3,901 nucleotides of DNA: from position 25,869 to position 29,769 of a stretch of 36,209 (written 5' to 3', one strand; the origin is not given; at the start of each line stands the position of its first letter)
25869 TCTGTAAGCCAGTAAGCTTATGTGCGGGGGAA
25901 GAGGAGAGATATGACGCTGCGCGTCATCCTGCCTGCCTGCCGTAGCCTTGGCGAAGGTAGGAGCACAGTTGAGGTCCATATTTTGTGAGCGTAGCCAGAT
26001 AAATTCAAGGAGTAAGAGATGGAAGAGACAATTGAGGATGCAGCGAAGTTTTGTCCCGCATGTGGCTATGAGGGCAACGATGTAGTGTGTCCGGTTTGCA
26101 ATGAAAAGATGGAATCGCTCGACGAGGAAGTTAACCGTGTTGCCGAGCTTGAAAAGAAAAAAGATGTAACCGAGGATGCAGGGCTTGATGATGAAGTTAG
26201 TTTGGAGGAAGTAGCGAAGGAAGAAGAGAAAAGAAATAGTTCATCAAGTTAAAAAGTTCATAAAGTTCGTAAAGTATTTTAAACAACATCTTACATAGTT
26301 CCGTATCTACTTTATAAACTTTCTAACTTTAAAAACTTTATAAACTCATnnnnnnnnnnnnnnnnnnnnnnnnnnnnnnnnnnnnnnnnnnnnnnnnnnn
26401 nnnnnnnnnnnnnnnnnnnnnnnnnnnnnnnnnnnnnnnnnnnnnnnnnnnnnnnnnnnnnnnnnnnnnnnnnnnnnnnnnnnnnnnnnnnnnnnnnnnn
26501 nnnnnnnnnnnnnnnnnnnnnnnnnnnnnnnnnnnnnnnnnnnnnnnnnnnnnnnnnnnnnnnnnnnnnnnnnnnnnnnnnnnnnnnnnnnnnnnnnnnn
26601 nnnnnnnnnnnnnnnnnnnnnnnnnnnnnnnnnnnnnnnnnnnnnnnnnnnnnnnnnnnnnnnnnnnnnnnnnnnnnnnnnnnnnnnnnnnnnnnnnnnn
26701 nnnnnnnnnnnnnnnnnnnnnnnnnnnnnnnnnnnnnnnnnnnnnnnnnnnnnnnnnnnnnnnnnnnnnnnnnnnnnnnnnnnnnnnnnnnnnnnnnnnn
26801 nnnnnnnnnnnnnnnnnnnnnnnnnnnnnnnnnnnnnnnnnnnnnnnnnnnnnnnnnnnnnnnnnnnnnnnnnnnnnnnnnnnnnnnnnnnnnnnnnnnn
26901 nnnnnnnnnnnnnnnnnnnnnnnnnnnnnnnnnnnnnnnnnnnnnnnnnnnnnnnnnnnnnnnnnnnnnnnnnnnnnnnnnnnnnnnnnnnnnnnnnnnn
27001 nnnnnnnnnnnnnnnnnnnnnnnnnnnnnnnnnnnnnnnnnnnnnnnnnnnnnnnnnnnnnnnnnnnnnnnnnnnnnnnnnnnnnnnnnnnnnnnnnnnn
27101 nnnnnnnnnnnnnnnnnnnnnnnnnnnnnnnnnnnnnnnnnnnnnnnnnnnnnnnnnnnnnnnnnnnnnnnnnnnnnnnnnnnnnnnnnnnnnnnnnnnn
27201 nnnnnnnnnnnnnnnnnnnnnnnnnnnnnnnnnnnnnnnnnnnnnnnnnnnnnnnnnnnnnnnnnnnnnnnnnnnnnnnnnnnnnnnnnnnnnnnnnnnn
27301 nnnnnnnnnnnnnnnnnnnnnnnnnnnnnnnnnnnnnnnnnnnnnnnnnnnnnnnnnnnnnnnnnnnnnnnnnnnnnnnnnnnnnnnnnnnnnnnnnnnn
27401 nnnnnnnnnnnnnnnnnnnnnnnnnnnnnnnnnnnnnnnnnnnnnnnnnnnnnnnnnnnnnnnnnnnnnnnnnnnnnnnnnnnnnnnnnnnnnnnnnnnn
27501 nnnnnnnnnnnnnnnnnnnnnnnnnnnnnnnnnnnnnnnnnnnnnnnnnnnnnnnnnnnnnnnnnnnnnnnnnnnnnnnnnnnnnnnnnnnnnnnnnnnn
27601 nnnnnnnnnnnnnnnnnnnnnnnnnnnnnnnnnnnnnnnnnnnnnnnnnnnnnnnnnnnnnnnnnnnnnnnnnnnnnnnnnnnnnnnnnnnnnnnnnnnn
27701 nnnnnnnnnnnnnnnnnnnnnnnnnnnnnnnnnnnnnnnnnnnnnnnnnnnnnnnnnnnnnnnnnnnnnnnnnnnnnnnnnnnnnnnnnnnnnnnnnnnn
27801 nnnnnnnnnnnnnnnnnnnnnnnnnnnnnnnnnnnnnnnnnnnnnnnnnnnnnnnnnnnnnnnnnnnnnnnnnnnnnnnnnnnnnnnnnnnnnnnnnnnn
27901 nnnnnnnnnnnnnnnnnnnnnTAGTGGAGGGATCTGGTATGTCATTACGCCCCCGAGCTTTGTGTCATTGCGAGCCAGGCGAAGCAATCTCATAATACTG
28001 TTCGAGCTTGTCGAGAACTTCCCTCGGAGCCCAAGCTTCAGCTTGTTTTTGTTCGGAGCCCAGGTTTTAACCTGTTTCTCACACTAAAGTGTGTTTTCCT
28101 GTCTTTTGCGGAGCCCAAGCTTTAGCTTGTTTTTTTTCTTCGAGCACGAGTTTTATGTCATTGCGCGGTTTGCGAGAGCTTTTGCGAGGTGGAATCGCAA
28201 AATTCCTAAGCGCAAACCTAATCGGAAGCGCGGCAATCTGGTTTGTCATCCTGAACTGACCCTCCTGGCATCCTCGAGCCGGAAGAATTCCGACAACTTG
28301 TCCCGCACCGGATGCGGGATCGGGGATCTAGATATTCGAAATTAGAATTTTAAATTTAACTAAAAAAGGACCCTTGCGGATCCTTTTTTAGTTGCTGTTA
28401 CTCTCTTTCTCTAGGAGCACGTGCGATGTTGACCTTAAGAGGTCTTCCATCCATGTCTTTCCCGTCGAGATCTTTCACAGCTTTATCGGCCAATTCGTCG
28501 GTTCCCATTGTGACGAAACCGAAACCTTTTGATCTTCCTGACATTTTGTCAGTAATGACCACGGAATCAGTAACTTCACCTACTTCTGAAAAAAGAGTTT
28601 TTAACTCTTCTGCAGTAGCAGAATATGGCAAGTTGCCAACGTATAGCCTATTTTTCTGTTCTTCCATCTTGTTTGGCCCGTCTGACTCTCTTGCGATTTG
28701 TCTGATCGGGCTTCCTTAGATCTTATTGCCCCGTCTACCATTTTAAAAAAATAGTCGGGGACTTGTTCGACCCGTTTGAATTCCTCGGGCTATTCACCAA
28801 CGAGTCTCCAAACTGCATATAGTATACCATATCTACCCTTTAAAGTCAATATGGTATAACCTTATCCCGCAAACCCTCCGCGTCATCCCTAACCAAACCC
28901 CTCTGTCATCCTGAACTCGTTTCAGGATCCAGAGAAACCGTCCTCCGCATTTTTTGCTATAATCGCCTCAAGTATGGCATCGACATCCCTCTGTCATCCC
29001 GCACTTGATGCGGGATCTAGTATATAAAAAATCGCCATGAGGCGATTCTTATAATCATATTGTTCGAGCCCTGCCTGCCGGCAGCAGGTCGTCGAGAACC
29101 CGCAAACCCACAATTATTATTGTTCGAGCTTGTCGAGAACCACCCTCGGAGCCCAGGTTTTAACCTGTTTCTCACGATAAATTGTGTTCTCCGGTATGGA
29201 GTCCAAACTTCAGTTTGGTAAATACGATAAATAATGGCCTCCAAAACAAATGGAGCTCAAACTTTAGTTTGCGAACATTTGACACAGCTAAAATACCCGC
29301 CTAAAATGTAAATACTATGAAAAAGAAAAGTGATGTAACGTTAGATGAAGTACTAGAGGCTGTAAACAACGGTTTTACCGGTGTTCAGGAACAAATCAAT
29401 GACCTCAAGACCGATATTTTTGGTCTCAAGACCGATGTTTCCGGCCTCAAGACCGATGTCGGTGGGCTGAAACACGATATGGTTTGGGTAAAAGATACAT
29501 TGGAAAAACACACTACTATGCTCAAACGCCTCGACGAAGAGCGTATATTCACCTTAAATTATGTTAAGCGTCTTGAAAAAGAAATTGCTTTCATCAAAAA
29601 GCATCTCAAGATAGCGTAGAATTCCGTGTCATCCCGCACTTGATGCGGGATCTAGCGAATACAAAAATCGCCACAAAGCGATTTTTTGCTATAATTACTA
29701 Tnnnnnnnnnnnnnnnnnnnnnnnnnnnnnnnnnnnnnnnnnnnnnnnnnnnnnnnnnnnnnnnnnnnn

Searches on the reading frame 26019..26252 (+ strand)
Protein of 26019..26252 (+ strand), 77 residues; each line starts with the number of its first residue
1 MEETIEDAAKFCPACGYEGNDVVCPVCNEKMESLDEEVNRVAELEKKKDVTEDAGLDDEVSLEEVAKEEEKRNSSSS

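Call 39: search_protein_families(library=pfam, proteins=[window:26019-26252:+], max_evalue=0.001)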
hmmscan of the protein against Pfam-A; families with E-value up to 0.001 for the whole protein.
window:26019-26252:+ (77 aa): 2 families
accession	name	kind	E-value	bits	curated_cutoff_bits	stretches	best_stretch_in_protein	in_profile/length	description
PF13240.11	Zn_Ribbon_1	-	3.4e-05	23.9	25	1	4-18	8-22/23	zinc-ribbon domain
PF12773.13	DZR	-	6e-05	23.6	27.3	1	4-32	7-35/45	Double zinc ribbon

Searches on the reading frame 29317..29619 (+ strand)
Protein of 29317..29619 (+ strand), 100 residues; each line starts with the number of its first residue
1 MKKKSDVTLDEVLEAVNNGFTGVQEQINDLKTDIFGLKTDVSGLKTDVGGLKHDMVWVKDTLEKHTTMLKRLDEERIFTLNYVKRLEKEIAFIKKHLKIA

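Call 39: search_protein_families(library=pfam, proteins=[window:29317-29619:+], max_evalue=0.001)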
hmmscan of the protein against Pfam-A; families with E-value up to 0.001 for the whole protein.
window:29317-29619:+ (100 aa): 1 family
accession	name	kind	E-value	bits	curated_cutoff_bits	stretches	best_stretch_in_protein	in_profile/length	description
PF10473.14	CENP-F_leu_zip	-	0.00071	20.1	34.5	1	22-99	49-126/140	Leucine-rich repeats of kinetochore protein Cenp-F/LEK1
